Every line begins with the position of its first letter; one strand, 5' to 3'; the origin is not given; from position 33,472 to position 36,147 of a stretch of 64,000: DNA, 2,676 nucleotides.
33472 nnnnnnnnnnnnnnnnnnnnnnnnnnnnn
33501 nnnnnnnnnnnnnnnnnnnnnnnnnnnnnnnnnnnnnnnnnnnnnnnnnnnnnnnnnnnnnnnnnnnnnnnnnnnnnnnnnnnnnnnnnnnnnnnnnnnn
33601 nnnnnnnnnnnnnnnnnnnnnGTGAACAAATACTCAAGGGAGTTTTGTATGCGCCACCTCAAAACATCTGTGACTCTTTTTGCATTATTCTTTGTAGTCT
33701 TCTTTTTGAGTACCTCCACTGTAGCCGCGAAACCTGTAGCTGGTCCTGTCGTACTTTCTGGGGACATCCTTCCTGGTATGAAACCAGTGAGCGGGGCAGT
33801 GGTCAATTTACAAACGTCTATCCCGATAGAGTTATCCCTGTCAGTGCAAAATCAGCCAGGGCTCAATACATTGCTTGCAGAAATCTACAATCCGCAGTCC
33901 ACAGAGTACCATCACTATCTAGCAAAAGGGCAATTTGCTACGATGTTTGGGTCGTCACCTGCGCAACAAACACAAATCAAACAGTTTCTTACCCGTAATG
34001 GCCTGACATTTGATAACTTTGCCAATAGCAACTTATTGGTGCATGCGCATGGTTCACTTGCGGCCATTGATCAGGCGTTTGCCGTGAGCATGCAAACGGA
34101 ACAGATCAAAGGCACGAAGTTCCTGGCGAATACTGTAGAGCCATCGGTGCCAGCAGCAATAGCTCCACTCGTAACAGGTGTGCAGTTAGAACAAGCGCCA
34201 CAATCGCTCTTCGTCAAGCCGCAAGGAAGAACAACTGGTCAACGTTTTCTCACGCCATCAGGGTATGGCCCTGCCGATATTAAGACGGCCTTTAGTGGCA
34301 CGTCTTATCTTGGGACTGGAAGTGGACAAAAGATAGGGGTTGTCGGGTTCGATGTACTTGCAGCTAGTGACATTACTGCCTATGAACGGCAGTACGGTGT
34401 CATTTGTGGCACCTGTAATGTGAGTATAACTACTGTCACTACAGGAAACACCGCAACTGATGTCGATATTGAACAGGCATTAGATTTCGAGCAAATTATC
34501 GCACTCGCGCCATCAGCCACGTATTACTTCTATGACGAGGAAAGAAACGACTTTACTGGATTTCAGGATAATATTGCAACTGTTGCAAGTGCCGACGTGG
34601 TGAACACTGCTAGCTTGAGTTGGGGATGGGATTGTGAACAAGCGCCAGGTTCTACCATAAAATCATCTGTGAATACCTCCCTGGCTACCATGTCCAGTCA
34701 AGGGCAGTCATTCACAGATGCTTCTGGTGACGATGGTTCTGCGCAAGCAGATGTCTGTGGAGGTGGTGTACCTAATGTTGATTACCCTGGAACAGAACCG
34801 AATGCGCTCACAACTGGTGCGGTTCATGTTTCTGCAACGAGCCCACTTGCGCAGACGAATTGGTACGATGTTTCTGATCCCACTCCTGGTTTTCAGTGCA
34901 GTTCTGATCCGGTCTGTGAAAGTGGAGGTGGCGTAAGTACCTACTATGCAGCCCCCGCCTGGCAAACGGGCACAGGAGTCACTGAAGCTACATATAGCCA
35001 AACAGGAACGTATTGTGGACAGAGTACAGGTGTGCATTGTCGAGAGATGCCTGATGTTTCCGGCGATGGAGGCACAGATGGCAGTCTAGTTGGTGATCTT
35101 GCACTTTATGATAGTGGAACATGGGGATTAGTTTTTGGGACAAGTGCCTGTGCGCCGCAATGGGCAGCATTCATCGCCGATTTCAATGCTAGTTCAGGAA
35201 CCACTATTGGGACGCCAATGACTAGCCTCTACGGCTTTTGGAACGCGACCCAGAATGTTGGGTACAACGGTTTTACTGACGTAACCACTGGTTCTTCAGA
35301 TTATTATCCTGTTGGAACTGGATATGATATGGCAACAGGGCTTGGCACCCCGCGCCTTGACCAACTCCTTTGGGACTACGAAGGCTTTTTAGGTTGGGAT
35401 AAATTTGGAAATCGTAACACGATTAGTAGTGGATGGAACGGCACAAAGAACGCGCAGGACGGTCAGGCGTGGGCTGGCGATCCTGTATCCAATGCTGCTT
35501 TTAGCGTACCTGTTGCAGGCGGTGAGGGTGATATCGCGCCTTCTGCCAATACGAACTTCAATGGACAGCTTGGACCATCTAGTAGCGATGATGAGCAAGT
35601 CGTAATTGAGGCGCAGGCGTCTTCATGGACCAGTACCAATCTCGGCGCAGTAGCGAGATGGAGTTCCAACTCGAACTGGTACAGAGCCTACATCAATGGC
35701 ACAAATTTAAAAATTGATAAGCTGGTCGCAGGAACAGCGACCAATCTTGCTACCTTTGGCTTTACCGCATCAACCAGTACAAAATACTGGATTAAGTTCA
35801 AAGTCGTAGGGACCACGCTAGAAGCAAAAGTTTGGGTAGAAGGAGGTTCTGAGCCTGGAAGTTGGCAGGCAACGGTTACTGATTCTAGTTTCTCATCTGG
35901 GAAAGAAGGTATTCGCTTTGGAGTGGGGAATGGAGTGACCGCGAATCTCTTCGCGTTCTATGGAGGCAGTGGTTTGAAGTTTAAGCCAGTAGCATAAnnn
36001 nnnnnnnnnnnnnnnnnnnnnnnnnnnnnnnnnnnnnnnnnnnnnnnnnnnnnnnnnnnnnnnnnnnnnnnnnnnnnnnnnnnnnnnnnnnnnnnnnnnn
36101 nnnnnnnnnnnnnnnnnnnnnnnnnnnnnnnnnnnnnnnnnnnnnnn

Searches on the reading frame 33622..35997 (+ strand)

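Call 9: search_protein_families(library=pfam, max_evalue=0.001, proteins=[window:33622-35997:+])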
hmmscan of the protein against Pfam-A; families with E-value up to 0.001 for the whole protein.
window:33622-35997:+ (791 aa): 1 family
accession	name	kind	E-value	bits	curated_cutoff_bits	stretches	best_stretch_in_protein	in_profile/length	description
PF09286.16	Pro-kuma_activ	-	6.1e-22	78.9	23.5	1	61-188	9-138/143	Pro-kumamolisin, activation domain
